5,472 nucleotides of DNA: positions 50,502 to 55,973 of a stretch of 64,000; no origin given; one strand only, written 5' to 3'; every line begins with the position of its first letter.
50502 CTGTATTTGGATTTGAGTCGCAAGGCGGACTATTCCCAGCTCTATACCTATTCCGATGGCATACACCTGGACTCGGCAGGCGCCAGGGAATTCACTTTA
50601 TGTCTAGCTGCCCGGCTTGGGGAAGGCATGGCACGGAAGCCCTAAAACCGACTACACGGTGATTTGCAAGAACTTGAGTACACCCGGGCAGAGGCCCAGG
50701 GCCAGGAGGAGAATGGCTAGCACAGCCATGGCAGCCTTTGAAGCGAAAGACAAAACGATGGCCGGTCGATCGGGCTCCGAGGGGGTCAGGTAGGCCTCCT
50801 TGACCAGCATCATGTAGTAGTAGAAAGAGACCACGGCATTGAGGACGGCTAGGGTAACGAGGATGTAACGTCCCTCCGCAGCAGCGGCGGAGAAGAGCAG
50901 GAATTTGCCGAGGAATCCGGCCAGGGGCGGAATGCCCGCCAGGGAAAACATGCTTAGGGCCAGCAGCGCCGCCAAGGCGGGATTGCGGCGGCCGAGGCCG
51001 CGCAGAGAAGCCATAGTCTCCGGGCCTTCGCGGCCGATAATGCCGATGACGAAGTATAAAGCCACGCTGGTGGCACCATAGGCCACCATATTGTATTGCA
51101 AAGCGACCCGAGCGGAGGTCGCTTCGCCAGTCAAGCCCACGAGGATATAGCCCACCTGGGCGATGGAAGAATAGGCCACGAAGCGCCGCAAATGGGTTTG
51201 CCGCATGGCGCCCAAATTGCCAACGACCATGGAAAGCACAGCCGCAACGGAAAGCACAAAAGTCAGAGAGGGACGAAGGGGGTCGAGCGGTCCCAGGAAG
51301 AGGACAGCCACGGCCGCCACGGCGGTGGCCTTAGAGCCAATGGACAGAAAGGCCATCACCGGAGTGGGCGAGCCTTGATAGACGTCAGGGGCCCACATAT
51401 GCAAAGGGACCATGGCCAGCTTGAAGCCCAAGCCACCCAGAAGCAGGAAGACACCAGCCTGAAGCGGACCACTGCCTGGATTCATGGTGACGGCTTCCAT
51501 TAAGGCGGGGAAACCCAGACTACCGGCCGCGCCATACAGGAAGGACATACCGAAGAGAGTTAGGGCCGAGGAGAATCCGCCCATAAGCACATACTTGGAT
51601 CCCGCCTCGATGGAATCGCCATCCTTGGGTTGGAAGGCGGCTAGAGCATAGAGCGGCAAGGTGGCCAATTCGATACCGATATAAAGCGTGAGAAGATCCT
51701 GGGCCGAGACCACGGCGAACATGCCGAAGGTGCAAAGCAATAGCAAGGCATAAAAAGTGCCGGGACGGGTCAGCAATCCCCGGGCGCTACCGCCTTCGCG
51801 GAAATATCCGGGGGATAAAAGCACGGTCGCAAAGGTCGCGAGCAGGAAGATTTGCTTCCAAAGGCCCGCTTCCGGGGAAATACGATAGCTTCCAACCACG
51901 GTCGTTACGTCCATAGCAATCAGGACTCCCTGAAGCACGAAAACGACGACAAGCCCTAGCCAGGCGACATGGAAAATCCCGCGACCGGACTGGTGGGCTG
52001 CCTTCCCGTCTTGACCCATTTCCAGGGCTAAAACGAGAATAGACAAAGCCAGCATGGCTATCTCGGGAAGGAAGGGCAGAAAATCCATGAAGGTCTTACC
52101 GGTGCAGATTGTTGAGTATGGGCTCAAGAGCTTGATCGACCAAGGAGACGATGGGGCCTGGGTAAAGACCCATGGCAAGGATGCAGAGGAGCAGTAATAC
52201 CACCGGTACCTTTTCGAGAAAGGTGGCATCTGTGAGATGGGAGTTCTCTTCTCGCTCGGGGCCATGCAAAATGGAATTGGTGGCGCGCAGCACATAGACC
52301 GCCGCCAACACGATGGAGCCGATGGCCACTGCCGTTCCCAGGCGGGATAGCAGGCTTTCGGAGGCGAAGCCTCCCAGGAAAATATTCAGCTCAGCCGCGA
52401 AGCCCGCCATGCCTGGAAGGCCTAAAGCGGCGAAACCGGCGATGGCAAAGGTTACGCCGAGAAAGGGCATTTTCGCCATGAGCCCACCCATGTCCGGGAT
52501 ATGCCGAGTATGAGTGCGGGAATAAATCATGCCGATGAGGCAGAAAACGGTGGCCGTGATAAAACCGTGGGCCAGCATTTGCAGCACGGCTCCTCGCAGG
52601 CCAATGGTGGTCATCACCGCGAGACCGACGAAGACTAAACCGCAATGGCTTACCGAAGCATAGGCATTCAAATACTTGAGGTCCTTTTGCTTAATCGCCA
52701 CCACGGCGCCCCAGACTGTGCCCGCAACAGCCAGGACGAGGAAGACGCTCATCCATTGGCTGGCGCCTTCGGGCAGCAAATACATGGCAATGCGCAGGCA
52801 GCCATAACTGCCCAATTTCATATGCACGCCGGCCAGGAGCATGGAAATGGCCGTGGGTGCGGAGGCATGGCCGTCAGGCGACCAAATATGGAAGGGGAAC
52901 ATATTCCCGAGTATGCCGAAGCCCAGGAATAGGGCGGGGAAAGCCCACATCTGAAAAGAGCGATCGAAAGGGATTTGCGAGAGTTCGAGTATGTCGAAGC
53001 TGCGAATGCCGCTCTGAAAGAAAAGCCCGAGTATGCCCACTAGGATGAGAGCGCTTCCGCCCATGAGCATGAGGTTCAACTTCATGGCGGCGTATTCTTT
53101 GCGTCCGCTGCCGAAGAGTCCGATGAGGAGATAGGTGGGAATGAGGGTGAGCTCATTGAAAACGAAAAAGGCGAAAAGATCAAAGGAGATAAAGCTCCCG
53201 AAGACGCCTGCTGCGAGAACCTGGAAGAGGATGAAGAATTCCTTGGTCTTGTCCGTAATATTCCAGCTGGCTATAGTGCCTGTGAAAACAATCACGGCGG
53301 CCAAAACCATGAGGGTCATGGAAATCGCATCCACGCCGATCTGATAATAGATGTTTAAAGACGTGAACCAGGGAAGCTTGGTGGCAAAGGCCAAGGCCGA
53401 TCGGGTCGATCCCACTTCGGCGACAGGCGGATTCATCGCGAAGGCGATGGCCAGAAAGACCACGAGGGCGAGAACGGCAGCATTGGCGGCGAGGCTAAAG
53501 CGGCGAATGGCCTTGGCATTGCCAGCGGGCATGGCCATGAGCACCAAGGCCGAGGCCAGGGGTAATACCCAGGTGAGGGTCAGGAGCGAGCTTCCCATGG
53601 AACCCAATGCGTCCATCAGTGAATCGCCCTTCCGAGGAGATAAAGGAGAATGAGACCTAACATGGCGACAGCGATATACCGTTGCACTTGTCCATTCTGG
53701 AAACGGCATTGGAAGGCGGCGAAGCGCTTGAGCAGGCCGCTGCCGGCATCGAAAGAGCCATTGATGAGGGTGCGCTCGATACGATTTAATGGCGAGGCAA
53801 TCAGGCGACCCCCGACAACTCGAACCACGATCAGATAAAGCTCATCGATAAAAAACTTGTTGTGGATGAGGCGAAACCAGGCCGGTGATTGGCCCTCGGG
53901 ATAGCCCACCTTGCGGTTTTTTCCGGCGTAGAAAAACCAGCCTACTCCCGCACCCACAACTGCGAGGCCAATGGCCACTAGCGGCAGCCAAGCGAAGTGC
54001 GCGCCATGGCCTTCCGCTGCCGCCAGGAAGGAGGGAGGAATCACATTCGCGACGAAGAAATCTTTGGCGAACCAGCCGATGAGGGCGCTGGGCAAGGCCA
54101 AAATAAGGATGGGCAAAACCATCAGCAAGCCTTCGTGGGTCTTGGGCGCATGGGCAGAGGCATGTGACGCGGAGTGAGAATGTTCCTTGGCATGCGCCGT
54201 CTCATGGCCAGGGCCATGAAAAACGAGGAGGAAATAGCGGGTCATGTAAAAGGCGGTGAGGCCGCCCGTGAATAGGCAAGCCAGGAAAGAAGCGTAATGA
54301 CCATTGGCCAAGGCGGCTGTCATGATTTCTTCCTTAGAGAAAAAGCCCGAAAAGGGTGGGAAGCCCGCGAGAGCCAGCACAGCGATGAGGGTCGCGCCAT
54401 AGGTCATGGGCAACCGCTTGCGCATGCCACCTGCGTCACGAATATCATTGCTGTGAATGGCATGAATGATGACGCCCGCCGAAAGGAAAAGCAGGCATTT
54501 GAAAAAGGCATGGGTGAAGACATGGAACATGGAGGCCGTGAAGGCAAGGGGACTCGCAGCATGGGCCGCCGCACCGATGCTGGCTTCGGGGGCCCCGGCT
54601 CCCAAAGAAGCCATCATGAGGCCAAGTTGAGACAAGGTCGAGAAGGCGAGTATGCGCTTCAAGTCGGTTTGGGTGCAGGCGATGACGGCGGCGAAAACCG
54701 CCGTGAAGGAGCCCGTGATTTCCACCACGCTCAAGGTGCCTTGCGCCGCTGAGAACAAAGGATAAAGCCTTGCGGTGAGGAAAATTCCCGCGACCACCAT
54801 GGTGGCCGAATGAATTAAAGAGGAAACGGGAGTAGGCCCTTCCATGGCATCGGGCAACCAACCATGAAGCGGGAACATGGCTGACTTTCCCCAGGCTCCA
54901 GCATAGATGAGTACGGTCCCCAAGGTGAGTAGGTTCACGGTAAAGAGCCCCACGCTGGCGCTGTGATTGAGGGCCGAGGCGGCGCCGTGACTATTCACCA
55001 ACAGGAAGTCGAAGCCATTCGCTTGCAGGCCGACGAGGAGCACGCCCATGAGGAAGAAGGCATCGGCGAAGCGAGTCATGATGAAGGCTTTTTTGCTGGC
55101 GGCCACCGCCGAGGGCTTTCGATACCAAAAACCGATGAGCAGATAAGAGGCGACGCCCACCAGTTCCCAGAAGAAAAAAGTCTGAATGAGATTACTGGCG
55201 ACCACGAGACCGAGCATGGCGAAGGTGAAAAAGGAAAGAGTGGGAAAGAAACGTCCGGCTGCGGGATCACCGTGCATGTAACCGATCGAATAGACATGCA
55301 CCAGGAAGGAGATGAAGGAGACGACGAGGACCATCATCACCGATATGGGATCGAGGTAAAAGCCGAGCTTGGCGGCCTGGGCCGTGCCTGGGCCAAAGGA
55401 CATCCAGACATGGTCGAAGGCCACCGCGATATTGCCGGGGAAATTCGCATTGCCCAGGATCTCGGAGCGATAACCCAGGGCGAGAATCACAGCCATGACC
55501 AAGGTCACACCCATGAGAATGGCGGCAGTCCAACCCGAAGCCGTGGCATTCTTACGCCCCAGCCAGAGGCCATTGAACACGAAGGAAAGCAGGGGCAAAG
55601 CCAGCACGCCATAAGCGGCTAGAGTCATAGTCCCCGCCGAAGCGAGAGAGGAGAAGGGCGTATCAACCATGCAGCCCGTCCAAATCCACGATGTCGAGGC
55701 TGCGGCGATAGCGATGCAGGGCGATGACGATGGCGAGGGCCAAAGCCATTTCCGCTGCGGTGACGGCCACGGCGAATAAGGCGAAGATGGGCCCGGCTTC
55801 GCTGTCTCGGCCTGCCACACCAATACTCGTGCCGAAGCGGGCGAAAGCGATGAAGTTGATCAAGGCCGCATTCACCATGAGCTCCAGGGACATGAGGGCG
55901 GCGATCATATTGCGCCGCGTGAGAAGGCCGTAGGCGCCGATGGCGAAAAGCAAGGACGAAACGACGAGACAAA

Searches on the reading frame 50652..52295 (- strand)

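Call 84: search_protein_families(library=pfam, proteins=[window:50652-52295:-], max_evalue=0.0001)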
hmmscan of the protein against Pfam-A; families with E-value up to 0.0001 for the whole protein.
window:50652-52295:- (547 aa): 1 family
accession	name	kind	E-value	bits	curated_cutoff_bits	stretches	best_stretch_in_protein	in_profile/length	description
PF00361.26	Proton_antipo_M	-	1.3e-67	228.5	21.5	1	198-489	1-293/294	NADH:quinone oxidoreductase/Mrp antiporter, TM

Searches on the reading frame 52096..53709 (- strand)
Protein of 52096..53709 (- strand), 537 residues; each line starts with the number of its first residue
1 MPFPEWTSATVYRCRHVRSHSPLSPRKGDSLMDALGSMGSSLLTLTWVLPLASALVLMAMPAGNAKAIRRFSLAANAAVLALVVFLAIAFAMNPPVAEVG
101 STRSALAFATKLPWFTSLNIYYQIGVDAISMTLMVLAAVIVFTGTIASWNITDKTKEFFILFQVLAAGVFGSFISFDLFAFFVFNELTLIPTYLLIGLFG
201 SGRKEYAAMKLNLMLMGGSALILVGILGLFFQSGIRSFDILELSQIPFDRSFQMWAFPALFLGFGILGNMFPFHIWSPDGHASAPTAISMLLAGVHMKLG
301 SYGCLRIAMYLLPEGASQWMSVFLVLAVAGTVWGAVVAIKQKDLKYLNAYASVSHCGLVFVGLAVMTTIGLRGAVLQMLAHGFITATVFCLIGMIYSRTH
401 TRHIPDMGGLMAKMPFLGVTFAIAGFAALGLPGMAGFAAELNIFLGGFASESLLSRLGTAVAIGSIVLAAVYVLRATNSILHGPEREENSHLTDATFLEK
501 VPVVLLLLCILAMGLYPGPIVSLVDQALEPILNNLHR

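Call 84: search_protein_families(library=pfam, proteins=[window:52096-53709:-], max_evalue=0.0001)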
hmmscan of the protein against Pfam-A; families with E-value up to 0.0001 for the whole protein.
window:52096-53709:- (537 aa): 1 family
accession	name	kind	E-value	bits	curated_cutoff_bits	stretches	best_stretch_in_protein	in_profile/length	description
PF00361.26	Proton_antipo_M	-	6.2e-61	206.6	21.5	1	176-453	2-281/294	NADH:quinone oxidoreductase/Mrp antiporter, TM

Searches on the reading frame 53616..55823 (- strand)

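Call 84: search_protein_families(library=pfam, proteins=[window:53616-55823:-], max_evalue=0.0001)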
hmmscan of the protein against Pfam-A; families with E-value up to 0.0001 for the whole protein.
window:53616-55823:- (735 aa): 2 families
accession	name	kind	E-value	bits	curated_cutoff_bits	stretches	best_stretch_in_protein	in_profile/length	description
PF00361.26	Proton_antipo_M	-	2.8e-63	214.3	21.5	1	209-523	1-294/294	NADH:quinone oxidoreductase/Mrp antiporter, TM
PF00662.26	Proton_antipo_N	-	5.1e-19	68.4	24.5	1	150-193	8-51/51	NADH-Ubiquinone oxidoreductase (complex I), chain 5 N-terminus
